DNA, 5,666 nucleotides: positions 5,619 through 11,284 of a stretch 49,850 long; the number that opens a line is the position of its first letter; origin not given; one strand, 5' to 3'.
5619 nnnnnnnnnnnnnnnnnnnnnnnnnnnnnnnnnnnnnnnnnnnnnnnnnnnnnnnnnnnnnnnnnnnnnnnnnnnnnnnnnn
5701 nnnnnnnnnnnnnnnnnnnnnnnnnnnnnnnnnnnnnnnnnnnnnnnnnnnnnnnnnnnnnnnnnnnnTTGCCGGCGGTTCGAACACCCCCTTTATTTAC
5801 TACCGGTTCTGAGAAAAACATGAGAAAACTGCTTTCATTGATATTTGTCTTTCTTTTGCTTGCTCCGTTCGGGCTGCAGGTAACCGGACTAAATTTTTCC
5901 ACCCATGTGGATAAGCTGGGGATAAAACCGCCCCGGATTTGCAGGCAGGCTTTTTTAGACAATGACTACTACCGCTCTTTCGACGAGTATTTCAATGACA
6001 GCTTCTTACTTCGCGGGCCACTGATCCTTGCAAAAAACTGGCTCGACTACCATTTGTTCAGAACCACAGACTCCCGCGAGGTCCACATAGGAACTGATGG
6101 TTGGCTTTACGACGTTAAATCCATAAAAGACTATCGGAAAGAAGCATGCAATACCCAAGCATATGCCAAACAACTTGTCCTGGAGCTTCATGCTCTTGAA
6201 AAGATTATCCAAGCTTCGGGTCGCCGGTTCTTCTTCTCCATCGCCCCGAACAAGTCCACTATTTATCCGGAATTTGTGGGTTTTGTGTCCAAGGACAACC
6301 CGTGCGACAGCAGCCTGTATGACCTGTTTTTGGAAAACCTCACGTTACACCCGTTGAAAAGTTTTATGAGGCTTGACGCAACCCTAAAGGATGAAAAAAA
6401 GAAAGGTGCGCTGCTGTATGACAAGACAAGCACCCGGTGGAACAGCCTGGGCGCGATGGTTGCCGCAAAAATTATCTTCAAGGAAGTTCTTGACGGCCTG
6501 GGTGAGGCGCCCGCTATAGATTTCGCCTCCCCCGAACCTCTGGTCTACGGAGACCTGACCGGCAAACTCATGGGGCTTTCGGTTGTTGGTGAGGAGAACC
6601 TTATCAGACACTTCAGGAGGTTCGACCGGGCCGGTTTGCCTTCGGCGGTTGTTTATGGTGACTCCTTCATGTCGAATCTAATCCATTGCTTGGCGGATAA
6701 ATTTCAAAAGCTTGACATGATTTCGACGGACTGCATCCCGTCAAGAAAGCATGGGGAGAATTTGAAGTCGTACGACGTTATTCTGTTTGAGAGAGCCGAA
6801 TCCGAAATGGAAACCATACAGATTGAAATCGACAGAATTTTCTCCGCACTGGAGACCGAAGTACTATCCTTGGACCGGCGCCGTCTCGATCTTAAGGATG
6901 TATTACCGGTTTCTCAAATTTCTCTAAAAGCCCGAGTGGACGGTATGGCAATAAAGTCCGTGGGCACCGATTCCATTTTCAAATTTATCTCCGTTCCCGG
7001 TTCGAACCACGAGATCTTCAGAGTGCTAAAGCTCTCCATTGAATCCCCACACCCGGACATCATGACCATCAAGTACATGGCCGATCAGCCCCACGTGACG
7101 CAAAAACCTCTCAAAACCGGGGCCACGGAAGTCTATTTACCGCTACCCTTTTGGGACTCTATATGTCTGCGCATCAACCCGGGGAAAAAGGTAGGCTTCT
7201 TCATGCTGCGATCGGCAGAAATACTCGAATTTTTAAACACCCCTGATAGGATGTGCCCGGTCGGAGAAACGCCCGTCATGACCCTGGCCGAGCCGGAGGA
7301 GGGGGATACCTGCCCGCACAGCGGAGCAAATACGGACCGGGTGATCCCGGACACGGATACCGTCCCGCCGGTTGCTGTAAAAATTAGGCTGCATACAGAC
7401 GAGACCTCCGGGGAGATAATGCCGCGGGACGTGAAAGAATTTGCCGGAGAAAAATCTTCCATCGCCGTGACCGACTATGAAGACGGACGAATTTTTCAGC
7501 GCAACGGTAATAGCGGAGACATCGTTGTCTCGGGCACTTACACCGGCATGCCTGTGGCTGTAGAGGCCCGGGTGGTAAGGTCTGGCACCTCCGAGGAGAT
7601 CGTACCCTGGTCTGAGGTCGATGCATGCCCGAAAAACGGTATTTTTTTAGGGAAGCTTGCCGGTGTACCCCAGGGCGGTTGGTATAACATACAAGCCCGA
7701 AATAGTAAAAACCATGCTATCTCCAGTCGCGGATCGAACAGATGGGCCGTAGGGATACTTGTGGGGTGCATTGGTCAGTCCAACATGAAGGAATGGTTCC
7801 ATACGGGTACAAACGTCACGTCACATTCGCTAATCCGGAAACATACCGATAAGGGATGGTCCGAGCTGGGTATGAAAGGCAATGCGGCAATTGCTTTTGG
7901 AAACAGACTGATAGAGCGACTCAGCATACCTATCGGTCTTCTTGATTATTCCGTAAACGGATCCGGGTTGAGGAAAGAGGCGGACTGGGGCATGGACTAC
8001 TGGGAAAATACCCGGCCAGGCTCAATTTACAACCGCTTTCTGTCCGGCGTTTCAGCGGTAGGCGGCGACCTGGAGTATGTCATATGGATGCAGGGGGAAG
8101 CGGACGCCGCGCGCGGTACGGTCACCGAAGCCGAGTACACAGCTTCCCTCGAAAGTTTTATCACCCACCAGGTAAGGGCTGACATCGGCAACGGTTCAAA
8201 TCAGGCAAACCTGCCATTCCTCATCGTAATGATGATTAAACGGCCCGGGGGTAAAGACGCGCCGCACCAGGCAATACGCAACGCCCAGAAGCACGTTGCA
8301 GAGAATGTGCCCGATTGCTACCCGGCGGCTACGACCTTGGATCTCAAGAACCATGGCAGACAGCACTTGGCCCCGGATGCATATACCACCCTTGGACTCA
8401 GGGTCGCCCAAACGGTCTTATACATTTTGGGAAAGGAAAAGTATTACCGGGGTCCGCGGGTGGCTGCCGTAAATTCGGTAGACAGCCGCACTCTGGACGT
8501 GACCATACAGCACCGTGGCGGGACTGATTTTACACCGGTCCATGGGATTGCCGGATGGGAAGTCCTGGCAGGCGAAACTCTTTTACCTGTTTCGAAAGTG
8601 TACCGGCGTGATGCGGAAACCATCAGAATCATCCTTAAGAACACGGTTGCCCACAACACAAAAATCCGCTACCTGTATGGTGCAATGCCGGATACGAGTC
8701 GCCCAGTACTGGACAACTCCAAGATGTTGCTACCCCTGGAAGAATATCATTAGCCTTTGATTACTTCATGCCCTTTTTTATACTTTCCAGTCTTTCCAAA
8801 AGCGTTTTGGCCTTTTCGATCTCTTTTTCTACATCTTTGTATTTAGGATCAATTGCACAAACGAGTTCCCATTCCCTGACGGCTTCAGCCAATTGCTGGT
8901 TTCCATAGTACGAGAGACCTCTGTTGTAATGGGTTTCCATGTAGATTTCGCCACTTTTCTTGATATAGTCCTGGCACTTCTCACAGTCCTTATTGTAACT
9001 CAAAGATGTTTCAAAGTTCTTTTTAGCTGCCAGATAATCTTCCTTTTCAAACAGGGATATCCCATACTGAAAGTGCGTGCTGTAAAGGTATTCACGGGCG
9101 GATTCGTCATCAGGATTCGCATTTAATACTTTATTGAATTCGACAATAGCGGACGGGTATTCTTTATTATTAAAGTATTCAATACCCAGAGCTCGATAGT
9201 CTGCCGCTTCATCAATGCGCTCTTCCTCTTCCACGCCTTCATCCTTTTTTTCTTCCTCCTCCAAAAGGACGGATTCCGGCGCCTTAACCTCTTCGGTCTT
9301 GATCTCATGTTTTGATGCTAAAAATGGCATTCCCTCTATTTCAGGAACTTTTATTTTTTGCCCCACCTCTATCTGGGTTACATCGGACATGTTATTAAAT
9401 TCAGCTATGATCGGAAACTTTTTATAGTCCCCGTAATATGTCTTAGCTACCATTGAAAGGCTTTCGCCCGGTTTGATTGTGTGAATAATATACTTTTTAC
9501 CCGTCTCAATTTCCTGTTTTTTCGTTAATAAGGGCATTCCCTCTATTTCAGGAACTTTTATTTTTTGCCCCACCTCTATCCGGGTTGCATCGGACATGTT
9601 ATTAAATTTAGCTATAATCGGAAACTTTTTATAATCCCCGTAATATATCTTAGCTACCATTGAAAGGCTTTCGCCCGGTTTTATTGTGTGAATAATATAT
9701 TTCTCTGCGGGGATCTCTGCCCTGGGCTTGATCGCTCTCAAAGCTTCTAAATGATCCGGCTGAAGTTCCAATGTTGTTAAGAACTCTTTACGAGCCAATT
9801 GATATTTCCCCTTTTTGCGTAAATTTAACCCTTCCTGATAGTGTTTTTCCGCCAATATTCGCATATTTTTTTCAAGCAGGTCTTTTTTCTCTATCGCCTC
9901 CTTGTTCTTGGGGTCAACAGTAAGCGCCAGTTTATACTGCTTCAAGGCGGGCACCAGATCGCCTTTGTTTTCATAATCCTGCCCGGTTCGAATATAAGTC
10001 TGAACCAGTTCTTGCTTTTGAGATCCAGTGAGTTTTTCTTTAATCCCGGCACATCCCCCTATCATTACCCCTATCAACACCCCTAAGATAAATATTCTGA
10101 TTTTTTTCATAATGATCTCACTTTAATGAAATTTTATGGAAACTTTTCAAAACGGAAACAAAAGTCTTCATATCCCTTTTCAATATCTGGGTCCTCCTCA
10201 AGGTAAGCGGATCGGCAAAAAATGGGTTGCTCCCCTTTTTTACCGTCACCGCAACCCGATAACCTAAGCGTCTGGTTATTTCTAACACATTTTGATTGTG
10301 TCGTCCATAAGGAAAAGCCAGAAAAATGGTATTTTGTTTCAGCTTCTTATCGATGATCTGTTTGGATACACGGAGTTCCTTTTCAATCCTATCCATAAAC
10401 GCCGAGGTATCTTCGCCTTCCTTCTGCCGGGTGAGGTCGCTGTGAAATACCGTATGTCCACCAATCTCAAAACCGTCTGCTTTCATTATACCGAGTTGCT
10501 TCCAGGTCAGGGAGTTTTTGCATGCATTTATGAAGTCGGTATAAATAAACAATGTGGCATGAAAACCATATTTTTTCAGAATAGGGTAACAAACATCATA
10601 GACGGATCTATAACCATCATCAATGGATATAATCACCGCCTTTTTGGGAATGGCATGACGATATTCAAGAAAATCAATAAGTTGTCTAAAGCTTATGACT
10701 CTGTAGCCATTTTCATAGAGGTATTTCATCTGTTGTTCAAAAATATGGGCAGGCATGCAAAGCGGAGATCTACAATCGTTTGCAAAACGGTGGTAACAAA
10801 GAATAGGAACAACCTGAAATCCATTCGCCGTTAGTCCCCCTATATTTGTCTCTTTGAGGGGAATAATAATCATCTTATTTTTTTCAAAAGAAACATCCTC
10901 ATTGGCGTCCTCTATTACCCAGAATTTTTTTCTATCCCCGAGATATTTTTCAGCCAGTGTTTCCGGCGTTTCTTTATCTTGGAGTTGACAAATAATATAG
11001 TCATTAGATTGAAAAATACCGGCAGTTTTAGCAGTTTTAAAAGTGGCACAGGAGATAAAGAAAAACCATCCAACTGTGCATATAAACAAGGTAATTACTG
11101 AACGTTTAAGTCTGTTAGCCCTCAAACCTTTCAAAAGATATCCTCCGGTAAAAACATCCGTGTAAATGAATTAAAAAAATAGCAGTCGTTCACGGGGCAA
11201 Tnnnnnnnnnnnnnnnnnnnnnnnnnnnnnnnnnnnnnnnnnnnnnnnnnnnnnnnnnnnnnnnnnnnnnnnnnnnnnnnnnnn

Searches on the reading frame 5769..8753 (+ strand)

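Call 77: search_protein_families(library=pfam, proteins=[window:5769-8753:+], max_evalue=0.001)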
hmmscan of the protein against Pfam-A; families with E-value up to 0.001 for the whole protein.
window:5769-8753:+ (994 aa): 2 families
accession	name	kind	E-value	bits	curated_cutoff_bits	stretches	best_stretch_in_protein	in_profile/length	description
PF03629.24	SASA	-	4.2e-16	59.7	24.8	1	706-884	66-225/226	Carbohydrate esterase, sialic acid-specific acetylesterase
PF16822.11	ALGX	-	1e-09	38.9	26.5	1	105-253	1-145/268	SGNH hydrolase-like domain, acetyltransferase AlgX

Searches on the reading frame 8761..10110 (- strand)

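Call 77: search_protein_families(library=pfam, proteins=[window:8761-10110:-], max_evalue=0.001)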
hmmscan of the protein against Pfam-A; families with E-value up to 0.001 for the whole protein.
window:8761-10110:- (449 aa): 10 families
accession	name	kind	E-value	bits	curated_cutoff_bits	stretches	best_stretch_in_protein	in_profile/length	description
PF07719.23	TPR_2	-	9.7e-24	81.9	27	2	392-424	2-34/34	Tetratricopeptide repeat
PF01476.26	LysM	-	9.2e-16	58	20.9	2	141-187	1-43/43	LysM domain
PF00515.34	TPR_1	-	9.3e-15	54.2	27.8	0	37-69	2-34/34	Tetratricopeptide repeat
PF13181.12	TPR_8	-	1.6e-08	34.4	25.7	0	345-375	3-33/34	Tetratricopeptide repeat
PF13428.12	TPR_14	-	2e-08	34.6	23.5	0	305-342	4-41/44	Tetratricopeptide repeat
PF13414.12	TPR_11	-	3.3e-08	33.5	26.8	0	311-339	3-31/42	TPR repeat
PF13424.12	TPR_12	-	9.7e-08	32.5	30.1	0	91-126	7-47/77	Tetratricopeptide repeat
PF23457.1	LysM2_NFP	-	2.5e-07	31.1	36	0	208-256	6-54/56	NFP LysM2 domain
PF13432.12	TPR_16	-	5.3e-07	30.4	32.7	0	91-125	1-35/65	Tetratricopeptide repeat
PF24575.1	TPR_Slam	-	0.00075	20.3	35.2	0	307-366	52-104/104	Surface lipoprotein assembly modifier, N-terminal TPR repeats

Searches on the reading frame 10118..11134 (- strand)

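Call 77: search_protein_families(library=pfam, proteins=[window:10118-11134:-], max_evalue=0.001)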
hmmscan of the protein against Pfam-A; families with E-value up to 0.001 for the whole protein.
window:10118-11134:- (338 aa): 1 family
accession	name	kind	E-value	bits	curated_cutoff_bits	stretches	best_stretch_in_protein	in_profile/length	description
PF01522.26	Polysacc_deac_1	-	1.9e-25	89.6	23.1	1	163-294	5-123/124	Polysaccharide deacetylase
